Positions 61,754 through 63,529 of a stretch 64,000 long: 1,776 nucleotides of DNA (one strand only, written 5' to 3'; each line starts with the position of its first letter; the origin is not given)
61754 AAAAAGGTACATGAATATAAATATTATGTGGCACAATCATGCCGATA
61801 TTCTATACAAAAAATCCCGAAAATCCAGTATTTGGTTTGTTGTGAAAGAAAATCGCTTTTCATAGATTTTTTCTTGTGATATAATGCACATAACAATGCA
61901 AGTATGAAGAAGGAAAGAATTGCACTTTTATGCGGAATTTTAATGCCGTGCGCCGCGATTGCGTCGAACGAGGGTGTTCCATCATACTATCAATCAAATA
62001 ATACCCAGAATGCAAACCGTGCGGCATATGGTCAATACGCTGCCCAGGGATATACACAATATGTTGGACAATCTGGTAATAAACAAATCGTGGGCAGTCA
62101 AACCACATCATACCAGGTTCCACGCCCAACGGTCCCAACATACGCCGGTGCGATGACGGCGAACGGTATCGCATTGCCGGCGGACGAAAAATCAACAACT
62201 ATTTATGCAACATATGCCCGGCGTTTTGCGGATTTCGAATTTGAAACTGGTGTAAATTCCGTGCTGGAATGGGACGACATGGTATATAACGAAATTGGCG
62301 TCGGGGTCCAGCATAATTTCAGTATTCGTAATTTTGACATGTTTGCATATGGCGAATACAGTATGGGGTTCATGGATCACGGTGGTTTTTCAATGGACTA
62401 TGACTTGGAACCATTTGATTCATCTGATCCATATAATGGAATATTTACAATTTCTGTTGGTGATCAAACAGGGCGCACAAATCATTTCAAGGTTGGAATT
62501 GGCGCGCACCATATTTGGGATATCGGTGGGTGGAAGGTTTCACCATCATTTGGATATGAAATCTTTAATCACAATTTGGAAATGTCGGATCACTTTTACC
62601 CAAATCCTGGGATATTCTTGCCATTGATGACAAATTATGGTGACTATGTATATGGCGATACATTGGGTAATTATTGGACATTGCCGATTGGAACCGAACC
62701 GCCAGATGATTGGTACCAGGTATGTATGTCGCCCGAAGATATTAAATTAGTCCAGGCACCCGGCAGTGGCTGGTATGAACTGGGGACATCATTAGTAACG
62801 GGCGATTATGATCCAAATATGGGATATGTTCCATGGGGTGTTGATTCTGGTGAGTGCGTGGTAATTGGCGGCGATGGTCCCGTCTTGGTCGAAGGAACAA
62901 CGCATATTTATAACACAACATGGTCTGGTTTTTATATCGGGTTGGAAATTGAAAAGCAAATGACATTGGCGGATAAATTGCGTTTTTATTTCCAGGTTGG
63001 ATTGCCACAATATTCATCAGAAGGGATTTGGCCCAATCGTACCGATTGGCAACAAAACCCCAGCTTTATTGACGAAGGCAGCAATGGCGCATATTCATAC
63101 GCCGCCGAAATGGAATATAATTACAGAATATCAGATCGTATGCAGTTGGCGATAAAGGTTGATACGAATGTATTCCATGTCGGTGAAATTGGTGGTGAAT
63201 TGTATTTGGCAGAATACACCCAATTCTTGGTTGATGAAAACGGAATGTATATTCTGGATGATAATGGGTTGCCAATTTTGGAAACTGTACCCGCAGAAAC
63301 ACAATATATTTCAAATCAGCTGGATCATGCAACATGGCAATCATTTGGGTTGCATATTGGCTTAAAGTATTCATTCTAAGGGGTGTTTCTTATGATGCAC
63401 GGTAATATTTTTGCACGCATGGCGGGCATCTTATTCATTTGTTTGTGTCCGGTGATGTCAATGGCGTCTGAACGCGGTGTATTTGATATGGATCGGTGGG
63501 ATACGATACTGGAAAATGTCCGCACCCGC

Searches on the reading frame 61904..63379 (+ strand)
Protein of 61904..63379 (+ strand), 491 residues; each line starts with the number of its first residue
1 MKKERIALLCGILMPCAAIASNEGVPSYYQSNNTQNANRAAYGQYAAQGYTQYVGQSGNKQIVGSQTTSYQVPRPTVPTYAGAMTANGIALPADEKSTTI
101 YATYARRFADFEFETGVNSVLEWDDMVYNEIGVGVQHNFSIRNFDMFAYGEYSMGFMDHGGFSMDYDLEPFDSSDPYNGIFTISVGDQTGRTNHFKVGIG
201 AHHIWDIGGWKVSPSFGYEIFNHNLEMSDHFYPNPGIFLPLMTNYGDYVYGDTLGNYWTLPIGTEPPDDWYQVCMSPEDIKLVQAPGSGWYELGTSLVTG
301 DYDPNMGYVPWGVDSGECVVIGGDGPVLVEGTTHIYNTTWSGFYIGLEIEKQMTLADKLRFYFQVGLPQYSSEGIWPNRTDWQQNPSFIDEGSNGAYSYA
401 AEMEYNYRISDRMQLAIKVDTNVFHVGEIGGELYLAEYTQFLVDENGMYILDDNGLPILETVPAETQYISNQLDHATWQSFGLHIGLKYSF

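Call 8: search_protein_families(library=pfam, proteins=[window:61904-63379:+], max_evalue=0.00001)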
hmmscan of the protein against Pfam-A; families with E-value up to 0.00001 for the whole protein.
window:61904-63379:+ (491 aa): 1 family
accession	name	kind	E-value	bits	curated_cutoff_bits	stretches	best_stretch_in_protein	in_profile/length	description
PF17251.8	Pom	-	2.5e-08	34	22.4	1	189-491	94-285/285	Protochlamydia outer membrane protein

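Call 54: find_encoding_contigs(protein=window:61904-63379:+, flank=10000, max_places=2)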
Protein window:61904-63379:+ (491 aa): 23 contigs read that carry it; 2 places shown.
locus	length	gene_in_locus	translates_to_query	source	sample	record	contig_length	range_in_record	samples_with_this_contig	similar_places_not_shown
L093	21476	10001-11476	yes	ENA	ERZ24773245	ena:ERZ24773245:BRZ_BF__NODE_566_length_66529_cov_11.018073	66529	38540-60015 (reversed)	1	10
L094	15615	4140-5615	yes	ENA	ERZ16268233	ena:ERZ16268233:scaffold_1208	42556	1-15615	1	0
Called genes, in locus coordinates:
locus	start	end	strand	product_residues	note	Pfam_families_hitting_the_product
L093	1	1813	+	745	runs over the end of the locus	-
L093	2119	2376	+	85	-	-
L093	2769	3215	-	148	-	PF02381:MraZ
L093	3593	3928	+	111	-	-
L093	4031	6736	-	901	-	PF02415:Chlam_PMP (faint)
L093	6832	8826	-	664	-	PF05649:Peptidase_M13_N, PF01431:Peptidase_M13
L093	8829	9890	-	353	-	PF04055:Radical_SAM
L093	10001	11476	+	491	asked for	PF17251:Pom (weak)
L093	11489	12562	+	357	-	PF13406:SLT_2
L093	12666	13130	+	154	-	PF18454:Mtd_N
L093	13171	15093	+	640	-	PF00702:Hydrolase, PF13419:HAD_2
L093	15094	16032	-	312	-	-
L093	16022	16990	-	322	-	PF01501:Glyco_transf_8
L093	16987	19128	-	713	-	PF00535:Glycos_transf_2, PF10111:Glyco_tranf_2_2, PF13506:Glyco_transf_21 (weak), PF13692:Glyco_trans_1_4 (weak)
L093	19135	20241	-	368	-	PF00535:Glycos_transf_2, PF10111:Glyco_tranf_2_2, PF13641:Glyco_tranf_2_3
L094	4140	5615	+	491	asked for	PF17251:Pom (weak)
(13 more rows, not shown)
